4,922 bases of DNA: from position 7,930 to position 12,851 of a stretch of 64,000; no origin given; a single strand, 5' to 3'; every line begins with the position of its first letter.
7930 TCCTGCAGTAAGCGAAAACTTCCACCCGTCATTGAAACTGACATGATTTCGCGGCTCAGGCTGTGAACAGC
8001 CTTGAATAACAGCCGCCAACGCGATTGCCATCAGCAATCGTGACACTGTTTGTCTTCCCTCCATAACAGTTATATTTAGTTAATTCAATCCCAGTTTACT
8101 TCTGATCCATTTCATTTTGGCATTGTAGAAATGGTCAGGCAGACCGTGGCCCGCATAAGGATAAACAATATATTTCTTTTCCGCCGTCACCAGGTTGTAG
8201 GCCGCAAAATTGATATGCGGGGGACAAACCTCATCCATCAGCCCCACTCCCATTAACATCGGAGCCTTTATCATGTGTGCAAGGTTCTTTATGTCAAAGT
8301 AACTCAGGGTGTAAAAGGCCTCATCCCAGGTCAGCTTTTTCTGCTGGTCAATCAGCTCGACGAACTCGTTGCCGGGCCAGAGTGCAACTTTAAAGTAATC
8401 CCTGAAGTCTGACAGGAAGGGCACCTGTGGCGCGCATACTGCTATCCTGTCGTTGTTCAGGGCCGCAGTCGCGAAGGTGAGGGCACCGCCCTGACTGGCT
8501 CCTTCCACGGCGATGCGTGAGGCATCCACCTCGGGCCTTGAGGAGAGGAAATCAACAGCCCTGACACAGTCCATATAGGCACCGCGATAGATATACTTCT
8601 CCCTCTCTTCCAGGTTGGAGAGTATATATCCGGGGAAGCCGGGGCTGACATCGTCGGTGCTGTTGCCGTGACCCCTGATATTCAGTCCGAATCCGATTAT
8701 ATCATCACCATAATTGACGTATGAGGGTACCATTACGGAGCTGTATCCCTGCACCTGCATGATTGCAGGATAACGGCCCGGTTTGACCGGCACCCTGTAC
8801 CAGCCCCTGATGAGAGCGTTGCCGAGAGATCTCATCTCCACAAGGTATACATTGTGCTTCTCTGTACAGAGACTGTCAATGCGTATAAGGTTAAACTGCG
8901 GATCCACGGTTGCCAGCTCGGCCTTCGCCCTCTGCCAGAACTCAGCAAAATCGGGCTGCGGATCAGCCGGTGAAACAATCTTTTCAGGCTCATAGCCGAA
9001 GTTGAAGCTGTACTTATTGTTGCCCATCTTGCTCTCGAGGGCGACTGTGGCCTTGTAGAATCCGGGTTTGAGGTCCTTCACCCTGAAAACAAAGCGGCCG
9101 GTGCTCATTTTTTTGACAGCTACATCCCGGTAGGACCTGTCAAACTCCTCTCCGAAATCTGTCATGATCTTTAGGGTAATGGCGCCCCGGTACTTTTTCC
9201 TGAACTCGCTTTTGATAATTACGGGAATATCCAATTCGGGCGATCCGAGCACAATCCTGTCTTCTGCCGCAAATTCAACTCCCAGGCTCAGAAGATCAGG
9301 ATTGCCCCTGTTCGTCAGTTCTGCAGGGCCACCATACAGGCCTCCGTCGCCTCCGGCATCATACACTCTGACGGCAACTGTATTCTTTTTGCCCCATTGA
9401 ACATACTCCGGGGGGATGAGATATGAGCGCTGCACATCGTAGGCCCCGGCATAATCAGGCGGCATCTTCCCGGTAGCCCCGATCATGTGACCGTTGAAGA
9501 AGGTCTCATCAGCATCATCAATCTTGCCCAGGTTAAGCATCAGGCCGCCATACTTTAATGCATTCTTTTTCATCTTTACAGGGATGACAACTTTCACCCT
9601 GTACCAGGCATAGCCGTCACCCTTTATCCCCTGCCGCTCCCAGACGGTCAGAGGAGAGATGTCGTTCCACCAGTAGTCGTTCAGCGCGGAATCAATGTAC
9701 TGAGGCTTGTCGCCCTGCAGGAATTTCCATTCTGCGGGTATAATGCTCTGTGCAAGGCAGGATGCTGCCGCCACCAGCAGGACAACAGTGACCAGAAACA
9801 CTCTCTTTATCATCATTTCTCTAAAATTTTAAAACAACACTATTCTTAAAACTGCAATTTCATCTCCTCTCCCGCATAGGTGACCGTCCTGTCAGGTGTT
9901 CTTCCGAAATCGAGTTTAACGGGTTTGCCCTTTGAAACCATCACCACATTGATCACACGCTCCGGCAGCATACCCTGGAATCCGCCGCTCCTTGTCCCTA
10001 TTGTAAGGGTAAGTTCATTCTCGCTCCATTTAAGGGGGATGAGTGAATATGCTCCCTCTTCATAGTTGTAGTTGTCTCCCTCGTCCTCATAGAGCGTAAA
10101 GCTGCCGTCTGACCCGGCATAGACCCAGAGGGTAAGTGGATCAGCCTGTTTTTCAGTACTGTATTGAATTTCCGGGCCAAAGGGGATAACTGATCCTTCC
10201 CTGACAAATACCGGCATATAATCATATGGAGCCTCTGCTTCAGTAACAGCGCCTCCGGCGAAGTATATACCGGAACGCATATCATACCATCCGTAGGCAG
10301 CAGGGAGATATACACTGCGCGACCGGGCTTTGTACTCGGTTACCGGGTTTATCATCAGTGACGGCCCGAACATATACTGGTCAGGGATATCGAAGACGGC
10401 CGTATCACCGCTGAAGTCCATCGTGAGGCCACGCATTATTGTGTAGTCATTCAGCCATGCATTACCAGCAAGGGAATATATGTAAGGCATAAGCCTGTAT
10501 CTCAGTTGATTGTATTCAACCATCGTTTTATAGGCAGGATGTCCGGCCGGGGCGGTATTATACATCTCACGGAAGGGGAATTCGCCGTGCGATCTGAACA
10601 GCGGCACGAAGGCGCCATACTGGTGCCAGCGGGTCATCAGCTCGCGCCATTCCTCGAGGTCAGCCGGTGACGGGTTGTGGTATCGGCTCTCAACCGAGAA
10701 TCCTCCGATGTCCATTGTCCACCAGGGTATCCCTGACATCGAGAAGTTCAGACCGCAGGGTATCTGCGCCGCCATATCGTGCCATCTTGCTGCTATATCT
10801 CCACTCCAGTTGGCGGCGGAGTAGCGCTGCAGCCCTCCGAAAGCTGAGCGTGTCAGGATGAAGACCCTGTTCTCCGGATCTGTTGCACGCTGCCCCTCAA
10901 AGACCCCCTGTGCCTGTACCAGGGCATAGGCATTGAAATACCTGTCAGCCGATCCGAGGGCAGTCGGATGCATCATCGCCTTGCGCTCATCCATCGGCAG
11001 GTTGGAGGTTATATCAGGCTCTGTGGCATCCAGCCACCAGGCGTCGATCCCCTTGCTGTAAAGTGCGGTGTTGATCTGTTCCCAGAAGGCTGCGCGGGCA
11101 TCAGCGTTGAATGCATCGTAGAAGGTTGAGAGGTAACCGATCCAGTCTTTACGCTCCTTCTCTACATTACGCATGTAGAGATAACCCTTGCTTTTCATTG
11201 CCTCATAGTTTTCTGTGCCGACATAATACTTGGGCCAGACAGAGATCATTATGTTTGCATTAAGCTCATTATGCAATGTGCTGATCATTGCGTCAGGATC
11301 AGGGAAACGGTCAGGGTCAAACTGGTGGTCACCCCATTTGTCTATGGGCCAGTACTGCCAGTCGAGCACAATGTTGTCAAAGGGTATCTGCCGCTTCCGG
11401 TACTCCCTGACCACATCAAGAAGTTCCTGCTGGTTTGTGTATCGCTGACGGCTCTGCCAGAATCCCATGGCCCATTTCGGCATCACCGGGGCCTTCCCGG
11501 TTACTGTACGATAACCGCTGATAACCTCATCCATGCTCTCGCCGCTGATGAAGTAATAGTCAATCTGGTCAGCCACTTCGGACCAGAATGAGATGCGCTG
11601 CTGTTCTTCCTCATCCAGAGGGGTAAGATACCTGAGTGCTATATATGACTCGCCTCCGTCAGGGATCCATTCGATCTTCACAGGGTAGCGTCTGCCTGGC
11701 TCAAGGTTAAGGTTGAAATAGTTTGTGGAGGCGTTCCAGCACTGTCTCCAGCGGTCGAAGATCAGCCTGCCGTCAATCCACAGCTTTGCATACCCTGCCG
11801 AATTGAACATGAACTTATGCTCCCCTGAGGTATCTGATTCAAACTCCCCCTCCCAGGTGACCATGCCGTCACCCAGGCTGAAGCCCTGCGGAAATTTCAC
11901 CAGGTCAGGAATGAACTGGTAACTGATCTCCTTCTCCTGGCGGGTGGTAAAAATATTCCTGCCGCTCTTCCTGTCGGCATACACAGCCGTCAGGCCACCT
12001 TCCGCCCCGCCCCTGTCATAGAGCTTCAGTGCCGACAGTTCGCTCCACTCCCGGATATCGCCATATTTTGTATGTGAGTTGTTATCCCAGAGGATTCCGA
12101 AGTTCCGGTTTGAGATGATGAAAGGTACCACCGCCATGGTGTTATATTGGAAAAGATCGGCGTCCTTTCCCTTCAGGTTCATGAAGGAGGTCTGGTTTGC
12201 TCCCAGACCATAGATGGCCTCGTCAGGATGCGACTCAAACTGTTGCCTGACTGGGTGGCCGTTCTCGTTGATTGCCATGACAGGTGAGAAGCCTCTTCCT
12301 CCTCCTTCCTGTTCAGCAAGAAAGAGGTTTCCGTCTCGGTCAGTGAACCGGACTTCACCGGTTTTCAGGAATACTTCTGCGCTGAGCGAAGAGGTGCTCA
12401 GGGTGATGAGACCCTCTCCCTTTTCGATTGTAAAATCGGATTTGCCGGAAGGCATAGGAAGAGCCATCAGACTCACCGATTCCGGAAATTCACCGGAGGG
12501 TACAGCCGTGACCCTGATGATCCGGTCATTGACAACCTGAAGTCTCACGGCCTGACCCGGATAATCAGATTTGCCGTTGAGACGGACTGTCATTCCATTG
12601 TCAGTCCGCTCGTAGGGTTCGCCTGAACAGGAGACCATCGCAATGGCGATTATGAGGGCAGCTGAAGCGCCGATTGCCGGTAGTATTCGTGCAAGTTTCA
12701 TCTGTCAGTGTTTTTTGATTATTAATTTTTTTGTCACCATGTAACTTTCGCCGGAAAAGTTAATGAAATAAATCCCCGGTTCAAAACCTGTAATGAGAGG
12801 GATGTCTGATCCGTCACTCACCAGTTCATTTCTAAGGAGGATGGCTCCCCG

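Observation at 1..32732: A ~33-kb polysaccharide-utilisation supercluster merges beta-mannan, xyloglucan-type and cellobiose modules around two cytoplasmic phosphorylases (GH130 + GH94)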

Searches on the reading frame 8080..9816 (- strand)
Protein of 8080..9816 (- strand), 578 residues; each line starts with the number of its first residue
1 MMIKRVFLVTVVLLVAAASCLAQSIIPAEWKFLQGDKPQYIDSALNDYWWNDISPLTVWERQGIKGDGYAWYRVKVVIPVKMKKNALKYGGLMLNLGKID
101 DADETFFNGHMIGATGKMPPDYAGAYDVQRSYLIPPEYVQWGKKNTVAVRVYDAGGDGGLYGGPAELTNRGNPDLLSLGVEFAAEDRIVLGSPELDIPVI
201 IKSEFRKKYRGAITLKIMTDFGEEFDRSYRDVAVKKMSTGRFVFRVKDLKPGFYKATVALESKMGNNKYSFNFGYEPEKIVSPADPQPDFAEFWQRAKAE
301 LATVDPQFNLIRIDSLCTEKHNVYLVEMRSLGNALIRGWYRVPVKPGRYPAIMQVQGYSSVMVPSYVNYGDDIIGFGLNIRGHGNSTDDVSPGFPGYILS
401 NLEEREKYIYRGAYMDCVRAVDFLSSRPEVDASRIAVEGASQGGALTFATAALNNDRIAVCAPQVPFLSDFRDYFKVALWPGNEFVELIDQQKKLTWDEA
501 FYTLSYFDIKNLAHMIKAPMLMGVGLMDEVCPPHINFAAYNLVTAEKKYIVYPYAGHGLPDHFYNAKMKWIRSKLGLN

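Call 3: search_protein_families(library=pfam, proteins=[window:8080-9816:-])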
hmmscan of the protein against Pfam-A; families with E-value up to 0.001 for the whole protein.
window:8080-9816:- (578 aa): 4 families
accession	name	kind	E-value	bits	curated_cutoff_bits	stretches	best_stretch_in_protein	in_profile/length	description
PF05448.18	AXE1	-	1.2e-64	218.5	21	1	287-571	21-318/321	Acetyl xylan esterase (AXE1)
PF00326.27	Peptidase_S9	-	9.2e-14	51.9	22.6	1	414-565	45-195/213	Prolyl oligopeptidase family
PF12146.15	Hydrolase_4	-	4.7e-05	23.2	27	0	508-559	182-234/239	Serine aminopeptidase, S33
PF07859.19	Abhydrolase_3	-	0.00021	21.6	25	1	410-466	45-108/210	alpha/beta hydrolase fold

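Call 12: search_protein_families(library=ncbifam, proteins=[window:8080-9816:-], max_evalue=0.00001)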
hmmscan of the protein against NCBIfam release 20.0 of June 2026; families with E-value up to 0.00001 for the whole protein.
window:8080-9816:- (578 aa): 1 family
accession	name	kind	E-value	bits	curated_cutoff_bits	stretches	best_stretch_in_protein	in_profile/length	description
NF047920.1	lactonase_UilS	equivalog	8.9e-06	25.6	400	0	416-467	81-131/285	UilS family quorum-quenching N-acyl-homoserine lactonase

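Call 67: search_solved_structures(query=window:8080-9816:-, max_evalue=1e-10)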
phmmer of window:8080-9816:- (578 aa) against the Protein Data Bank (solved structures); distinct sequences matched with E-value up to 1e-10: 17.
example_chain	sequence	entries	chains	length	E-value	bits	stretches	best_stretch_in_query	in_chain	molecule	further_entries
1ods_A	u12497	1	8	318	7e-53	183.5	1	275-573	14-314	CEPHALOSPORIN C DEACETYLASE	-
1l7a_A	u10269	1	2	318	2.9e-52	181.5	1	275-572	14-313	Cephalosporin C deacetylase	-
1odt_C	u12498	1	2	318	4.6e-52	180.8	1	275-573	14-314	CEPHALOSPORIN C DEACETYLASE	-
2xlb_A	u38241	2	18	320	2.8e-51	178.2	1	284-575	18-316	ACETYL XYLAN ESTERASE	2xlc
3fvr_A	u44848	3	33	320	2.1e-50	175.3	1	284-575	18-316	Acetyl xylan esterase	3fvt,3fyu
3fyt_A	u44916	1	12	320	5.4e-50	174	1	284-575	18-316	Acetyl xylan esterase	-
3fyu_B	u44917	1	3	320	8.4e-50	173.3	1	284-575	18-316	Acetyl xylan esterase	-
6agq_A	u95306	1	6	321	1e-40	143.3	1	287-572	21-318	acetyl xylan esterase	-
3fcy_A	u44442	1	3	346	5e-40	141.1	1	285-564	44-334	Xylan esterase 1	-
1vlq_A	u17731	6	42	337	1.1e-35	126.7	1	286-562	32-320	acetyl xylan esterase | Cephalosporin-C deacetylase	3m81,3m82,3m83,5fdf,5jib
5gma_A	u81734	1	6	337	2.2e-35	125.7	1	286-562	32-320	Cephalosporin-C deacetylase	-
5hfn_A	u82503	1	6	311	1.6e-31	113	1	406-562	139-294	Cephalosporin-C deacetylase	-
6fkx_A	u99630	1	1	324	7.7e-29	104.1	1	284-558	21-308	Acetyl xylan esterase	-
6fkx_B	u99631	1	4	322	7.8e-29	104.1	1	284-558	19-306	Acetyl xylan esterase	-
6fkx_C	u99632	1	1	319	8.6e-29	104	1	285-558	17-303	Acetyl xylan esterase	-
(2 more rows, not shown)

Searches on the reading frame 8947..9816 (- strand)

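Call 20: search_protein_families(library=pfam, max_evalue=5, proteins=[window:8947-9816:-])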
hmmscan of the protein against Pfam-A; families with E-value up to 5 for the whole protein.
seq(290 aa): 1 family
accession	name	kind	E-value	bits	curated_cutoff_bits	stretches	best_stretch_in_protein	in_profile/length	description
PF23034.1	DUF7035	-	0.21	12.1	27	1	235-274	22-61/137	Domain of unknown function (DUF7035)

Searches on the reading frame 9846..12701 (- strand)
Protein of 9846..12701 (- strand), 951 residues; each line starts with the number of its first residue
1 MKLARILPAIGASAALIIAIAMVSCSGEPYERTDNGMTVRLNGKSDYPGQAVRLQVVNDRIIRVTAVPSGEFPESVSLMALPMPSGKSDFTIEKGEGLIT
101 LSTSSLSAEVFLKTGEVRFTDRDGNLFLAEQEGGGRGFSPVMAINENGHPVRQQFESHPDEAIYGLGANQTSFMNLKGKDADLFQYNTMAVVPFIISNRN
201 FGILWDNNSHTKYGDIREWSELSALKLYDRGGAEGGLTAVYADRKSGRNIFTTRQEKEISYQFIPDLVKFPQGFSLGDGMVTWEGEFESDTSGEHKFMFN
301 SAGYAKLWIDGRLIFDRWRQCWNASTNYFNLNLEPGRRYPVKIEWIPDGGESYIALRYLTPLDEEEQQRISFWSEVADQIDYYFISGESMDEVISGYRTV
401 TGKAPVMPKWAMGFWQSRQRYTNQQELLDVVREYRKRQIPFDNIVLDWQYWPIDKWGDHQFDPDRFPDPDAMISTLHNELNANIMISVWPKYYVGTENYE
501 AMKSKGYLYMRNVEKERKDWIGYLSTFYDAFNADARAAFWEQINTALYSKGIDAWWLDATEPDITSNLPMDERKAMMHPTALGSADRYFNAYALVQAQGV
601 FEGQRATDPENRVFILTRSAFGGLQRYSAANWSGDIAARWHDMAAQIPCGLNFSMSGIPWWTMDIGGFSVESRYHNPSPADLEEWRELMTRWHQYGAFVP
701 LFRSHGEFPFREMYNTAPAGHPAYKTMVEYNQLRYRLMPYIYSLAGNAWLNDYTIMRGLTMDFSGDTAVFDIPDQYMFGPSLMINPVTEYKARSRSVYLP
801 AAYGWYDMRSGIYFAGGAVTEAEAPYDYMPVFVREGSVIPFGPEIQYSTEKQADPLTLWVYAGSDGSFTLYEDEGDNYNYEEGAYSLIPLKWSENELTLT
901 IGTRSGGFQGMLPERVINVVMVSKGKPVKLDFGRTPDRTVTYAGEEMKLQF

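Call 3: search_protein_families(library=pfam, proteins=[window:9846-12701:-])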
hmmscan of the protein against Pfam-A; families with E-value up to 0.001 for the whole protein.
window:9846-12701:- (951 aa): 5 families
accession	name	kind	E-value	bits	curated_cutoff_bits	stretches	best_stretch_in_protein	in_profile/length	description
PF01055.32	Glyco_hydro_31_2nd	-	3.5e-97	326.1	23.5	1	405-744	2-328/328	Glycosyl hydrolases family 31 TIM-barrel domain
PF21365.3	Glyco_hydro_31_3rd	-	8.3e-25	87.5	24.4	1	753-839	2-87/87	Glycosyl hydrolase family 31 C-terminal domain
PF17137.9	DUF5110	-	1.8e-24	86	27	1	855-922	1-69/71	Domain of unknown function (DUF5110)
PF13802.12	Gal_mutarotas_2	-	1.3e-17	65.1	27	1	52-211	2-181/184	Glycosyl hydrolase 31 N-terminal galactose mutarotase-like domain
PF07691.17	PA14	-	1.7e-11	44.5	24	1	236-351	4-124/147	PA14 domain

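Call 12: search_protein_families(library=ncbifam, proteins=[window:9846-12701:-], max_evalue=0.00001)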
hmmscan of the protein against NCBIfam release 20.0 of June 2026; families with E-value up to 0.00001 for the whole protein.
window:9846-12701:- (951 aa): 4 families
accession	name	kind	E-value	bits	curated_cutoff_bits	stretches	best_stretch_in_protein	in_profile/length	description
NF040948.1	alpha_gluc_MalA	equivalog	1e-74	252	800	1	378-843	142-610/627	alpha-glucosidase MalA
NF007940.0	PRK10658.1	equivalog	1.2e-66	225.7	606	1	367-867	224-696/771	alpha-xylosidase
NF007746.0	PRK10426.1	equivalog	1.6e-44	152.4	553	1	363-838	209-669/683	alpha-glucosidase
NF041776.1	xylosidase_Xyl3A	equivalog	3.4e-06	25.3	1250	1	234-348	443-557/846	xylan 1,4-beta-xylosidase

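Call 16: search_solved_structures(query=window:9846-12701:-, max_evalue=1e-20)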
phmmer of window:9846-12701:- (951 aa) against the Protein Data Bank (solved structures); distinct sequences matched with E-value up to 1e-20: 52.
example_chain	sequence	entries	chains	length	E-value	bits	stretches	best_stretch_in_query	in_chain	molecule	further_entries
5jou_A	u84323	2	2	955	0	1057.6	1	25-949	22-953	Alpha-xylosidase BoGH31A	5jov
7kmp_A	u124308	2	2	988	3.1e-290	968.7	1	14-944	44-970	Alpha-xylosidase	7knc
2xvg_A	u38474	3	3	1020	4.8e-265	885.3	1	31-949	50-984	ALPHA XYLOSIDASE | ALPHA-XYLOSIDASE, PUTATIVE, XYL31A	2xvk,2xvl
5zn6_A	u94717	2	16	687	3.5e-97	329.7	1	371-840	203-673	Alpha-xylosidase MeXyl31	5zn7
9kz6_A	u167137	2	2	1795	7.3e-71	242.6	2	589-878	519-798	Maltase-glucoamylase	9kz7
6jr6_A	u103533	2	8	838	3.8e-69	236.9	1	372-917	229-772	Candidate alpha-glycosidase Glycoside hydrolase family 31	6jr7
6jr8_A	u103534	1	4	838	4.4e-68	233.4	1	372-917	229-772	Candidate alpha-glycosidase Glycoside hydrolase family 31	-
6dru_A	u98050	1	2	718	6.3e-61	209.7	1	373-832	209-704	Glycosyl hydrolases family 31 family protein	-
4b9y_A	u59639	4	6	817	1.4e-56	195.3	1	381-920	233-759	ALPHA-GLUCOSIDASE, PUTATIVE, ADG31B | Oligosaccharide 4-alpha-D-glucosyltransferase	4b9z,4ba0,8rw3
5i23_A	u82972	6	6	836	1.5e-56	195.2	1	381-920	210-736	Oligosaccharide 4-alpha-D-glucosyltransferase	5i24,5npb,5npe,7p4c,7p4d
5npc_A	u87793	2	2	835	7e-56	193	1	381-920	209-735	Oligosaccharide 4-alpha-D-glucosyltransferase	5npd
8d43_A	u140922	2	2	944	1.4e-53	185.4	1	358-930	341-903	Neutral alpha-glucosidase AB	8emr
2g3m_A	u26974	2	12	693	2.6e-52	181.2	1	377-843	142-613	Alpha-glucosidase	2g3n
5ief_A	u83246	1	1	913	7.5e-51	176.3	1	357-929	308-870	Neutral alpha-glucosidase AB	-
5ieg_A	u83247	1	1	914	7.6e-51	176.3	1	357-929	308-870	Neutral alpha-glucosidase AB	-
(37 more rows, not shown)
